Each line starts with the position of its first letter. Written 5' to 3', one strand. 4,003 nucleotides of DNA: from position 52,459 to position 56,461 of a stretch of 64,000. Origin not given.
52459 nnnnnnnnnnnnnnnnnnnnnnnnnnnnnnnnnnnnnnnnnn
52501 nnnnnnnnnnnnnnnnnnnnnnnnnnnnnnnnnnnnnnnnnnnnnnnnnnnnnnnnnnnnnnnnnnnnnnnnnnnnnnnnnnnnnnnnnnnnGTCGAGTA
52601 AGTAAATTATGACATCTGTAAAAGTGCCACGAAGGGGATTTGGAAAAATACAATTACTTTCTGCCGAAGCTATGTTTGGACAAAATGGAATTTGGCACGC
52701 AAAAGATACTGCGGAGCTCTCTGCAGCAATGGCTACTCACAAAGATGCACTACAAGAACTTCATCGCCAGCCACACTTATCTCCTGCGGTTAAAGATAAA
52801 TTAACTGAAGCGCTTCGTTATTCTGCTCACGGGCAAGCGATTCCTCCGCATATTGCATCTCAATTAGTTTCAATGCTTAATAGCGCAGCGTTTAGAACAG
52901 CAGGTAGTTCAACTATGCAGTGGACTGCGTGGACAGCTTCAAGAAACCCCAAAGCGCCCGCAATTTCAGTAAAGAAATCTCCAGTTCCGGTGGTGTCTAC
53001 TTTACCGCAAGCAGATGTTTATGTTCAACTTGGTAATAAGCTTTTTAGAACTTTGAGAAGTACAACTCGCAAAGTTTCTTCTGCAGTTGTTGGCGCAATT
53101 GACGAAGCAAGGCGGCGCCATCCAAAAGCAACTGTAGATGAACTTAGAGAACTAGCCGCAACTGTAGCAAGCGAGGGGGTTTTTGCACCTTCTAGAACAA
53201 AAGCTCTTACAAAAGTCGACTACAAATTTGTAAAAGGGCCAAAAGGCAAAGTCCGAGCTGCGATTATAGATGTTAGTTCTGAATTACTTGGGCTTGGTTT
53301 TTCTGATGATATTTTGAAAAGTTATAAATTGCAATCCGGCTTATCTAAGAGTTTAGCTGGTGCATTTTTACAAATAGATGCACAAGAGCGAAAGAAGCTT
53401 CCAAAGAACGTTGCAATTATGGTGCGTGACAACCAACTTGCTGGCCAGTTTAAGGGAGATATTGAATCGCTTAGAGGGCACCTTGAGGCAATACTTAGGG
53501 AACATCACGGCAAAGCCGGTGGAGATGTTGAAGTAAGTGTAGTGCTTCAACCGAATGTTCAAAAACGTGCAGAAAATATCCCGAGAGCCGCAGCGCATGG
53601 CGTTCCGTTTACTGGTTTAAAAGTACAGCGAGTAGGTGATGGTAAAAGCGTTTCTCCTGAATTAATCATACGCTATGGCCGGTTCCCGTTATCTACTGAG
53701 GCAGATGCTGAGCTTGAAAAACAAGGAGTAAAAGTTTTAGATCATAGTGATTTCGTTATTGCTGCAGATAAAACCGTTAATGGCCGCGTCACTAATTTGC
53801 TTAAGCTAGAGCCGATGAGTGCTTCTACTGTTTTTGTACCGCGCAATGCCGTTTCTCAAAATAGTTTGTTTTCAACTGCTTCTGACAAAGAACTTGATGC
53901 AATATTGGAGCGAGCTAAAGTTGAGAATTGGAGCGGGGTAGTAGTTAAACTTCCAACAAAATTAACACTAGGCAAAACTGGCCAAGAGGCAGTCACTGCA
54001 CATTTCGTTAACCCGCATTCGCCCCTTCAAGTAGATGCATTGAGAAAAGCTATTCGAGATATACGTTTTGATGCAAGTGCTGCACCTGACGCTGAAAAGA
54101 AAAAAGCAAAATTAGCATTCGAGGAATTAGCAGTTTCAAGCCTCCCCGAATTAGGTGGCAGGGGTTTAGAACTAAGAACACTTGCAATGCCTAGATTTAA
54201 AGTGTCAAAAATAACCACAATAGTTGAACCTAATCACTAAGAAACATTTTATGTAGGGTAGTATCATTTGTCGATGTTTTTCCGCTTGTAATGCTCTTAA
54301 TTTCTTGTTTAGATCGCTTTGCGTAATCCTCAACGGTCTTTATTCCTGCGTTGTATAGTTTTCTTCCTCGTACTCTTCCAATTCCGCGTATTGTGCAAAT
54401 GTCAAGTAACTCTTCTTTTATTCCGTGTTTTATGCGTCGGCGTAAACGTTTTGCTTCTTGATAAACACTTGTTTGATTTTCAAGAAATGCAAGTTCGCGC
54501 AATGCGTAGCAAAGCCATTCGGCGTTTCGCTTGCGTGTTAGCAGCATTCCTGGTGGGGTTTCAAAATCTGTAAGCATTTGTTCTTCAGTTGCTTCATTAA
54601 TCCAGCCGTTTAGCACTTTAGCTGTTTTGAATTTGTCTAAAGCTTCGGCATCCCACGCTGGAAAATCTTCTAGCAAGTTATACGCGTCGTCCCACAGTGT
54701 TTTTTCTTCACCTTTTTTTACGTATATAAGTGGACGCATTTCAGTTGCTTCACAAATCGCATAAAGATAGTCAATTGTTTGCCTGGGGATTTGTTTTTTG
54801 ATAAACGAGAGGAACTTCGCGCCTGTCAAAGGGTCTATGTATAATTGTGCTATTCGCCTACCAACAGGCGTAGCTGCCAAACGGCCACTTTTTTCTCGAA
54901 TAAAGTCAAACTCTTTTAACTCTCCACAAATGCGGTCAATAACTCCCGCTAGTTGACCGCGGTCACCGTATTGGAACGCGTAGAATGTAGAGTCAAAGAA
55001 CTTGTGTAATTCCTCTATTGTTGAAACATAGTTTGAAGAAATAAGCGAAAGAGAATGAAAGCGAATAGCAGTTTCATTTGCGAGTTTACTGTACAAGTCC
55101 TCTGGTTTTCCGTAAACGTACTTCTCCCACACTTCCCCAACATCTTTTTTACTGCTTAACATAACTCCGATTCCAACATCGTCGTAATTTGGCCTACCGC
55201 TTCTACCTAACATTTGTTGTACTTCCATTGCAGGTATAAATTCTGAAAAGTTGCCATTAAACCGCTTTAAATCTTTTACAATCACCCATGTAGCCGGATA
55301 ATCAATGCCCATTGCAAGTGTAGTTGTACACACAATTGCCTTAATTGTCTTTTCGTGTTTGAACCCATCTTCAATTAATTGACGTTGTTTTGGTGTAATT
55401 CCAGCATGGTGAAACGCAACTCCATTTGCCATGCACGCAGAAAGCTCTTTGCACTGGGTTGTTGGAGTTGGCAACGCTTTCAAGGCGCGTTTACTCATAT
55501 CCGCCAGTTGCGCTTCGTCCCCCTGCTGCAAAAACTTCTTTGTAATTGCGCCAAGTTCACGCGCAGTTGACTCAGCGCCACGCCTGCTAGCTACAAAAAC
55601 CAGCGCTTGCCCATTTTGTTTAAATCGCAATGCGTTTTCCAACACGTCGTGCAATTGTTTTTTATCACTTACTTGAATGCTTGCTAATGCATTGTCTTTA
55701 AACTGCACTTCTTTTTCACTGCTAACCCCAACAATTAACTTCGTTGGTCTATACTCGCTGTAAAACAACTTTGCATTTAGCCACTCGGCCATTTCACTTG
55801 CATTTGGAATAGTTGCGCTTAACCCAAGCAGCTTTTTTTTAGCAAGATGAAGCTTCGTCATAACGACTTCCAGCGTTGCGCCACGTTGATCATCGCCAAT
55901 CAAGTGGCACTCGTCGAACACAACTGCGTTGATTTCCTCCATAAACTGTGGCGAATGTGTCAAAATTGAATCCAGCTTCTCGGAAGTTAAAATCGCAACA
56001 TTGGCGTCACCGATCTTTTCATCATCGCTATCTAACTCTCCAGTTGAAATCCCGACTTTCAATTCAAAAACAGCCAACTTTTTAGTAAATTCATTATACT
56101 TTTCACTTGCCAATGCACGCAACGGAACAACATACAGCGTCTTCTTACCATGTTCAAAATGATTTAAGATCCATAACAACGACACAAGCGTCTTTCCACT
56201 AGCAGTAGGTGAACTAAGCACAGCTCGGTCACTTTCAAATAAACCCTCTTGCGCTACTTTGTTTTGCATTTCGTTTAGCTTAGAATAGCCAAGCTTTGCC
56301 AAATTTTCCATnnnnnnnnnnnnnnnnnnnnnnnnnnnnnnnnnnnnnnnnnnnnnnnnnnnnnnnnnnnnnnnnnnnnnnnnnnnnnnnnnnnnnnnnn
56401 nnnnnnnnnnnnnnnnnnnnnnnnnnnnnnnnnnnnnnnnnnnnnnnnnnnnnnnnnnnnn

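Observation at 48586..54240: Divergent operons of acyltransferase, M20 deacylases, DUF1611/BioD-like ATPase and an unknown 543-aa protein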

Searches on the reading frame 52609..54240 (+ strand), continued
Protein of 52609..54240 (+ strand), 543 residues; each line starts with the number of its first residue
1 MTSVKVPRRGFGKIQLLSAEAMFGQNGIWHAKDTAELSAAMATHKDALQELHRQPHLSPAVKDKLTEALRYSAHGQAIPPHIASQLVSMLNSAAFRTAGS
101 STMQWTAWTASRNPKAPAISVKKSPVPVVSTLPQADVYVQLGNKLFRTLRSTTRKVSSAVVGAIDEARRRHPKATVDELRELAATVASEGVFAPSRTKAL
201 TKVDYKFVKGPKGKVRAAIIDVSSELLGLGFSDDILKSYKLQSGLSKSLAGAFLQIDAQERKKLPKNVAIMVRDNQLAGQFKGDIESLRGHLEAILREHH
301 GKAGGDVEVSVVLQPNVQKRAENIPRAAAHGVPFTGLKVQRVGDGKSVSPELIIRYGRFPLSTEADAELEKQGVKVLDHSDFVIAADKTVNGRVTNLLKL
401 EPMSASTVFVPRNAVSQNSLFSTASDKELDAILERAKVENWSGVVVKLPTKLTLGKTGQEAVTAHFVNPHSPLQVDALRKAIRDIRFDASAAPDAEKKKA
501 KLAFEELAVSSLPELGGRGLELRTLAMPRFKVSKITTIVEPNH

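Call 53: find_encoding_contigs(protein=P0126, flank=8000, max_places=2)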
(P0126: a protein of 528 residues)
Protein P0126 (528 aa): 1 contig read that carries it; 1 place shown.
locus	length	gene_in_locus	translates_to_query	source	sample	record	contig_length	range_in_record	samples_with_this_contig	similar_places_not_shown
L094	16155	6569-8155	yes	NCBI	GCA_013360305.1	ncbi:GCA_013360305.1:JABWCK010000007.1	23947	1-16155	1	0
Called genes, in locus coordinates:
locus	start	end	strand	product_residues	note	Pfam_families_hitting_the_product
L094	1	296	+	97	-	?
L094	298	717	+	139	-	PF00572:Ribosomal_L13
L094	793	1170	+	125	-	PF00380:Ribosomal_S9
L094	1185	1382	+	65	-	PF01194:RNA_pol_N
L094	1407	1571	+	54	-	-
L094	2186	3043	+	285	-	PF00106:adh_short, PF02737:3HCDH_N (weak), PF08659:KR, PF13561:adh_short_C2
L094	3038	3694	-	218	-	PF04199:Cyclase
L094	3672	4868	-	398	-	PF01408:GFO_IDH_MocA (weak)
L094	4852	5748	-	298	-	-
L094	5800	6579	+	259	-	PF01261:AP_endonuc_2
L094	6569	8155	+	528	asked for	-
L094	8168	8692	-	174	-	-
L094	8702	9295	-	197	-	PF13489:Methyltransf_23, PF08241:Methyltransf_11, PF08242:Methyltransf_12, PF13649:Methyltransf_25, PF13847:Methyltransf_31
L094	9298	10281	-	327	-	PF00557:Peptidase_M24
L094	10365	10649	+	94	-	PF21473:OB_Ssb-like, PF01336:tRNA_anti-codon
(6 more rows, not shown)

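Call 56: search_protein_families(library=pfam, alignment_id=A2, max_evalue=5)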
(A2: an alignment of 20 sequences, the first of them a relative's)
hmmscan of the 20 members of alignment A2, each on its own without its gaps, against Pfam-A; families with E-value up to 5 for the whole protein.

A. member 1, P0001 (543 aa): 1 family
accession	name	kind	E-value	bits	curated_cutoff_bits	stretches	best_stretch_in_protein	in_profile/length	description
PF09130.16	DUF1932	-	0.009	16.4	25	1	136-199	5-62/70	Domain of unknown function (DUF1932)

B. families by the number of members that match (of 20 scanned): 9 families
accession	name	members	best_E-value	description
PF09130.16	DUF1932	1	0.009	Domain of unknown function (DUF1932)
PF03685.18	UPF0147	1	0.01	Uncharacterised protein family (UPF0147)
PF02946.19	GTF2I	1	0.043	GTF2I-like repeat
PF18478.7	PIN_10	1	0.061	PIN like domain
PF06267.17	DUF1028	1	0.098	Family of unknown function (DUF1028)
PF25195.1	DPC2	1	0.12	Diatom pyrenoid component 2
PF24621.2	DHQS_C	1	0.13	3-dehydroquinate synthase C-terminal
PF15506.11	OCC1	1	0.22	OCC1 family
PF11536.14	DUF3226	1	0.22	Protein of unknown function (DUF3226)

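Call 57: search_solved_structures(query=A2, max_evalue=10, show_alignments=3)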
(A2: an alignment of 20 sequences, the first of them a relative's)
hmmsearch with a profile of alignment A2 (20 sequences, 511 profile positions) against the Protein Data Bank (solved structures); distinct sequences matched with E-value up to 10: 0.

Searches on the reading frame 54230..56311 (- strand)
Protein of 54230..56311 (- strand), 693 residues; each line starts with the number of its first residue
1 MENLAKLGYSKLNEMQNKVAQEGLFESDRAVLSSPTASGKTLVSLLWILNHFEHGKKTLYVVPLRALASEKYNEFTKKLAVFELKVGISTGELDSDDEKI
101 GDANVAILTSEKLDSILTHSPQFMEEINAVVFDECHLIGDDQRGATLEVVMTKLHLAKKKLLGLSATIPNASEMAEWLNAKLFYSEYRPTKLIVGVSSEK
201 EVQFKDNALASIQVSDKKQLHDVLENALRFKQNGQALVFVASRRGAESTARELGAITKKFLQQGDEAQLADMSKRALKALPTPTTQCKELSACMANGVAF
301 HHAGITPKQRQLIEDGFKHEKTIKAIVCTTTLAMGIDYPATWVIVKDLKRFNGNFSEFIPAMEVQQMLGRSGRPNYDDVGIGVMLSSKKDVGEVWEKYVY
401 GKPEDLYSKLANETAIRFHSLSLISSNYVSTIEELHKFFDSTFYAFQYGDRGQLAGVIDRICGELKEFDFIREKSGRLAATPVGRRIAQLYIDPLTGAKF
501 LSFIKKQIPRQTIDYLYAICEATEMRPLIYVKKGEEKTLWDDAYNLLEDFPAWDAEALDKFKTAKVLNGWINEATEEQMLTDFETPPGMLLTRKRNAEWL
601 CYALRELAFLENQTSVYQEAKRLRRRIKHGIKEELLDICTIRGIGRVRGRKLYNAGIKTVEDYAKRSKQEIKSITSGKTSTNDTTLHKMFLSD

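Call 3: search_protein_families(library=pfam, proteins=[window:54230-56311:-], max_evalue=0.01)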
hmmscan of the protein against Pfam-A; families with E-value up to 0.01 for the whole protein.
window:54230-56311:- (693 aa): 7 families
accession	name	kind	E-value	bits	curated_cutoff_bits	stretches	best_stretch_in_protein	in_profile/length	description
PF00270.35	DEAD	-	4.3e-30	105.1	26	1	14-171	2-164/167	DEAD/DEAH box helicase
PF21280.2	Helicase_dom4_arc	-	1.3e-21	77.2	27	1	514-630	2-125/125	Archaeal helicase, domain 4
PF04851.21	ResIII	-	2.8e-15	57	22.5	1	12-169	4-163/164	Type III restriction enzyme, res subunit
PF00271.37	Helicase_C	-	2.4e-11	44.3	23.5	1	297-374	41-109/110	Helicase conserved C-terminal domain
PF22527.2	DEXQc_Suv3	-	1.6e-09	37.9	27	1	34-179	20-146/154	DEXQ-box helicase domain of Suv3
PF14520.12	HHH_5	-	4.8e-05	24.2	27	1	637-674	3-40/57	Helix-hairpin-helix domain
PF10391.15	DNA_pol_lambd_f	-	0.005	17.1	29.8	0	639-665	4-30/51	Fingers domain of DNA polymerase lambda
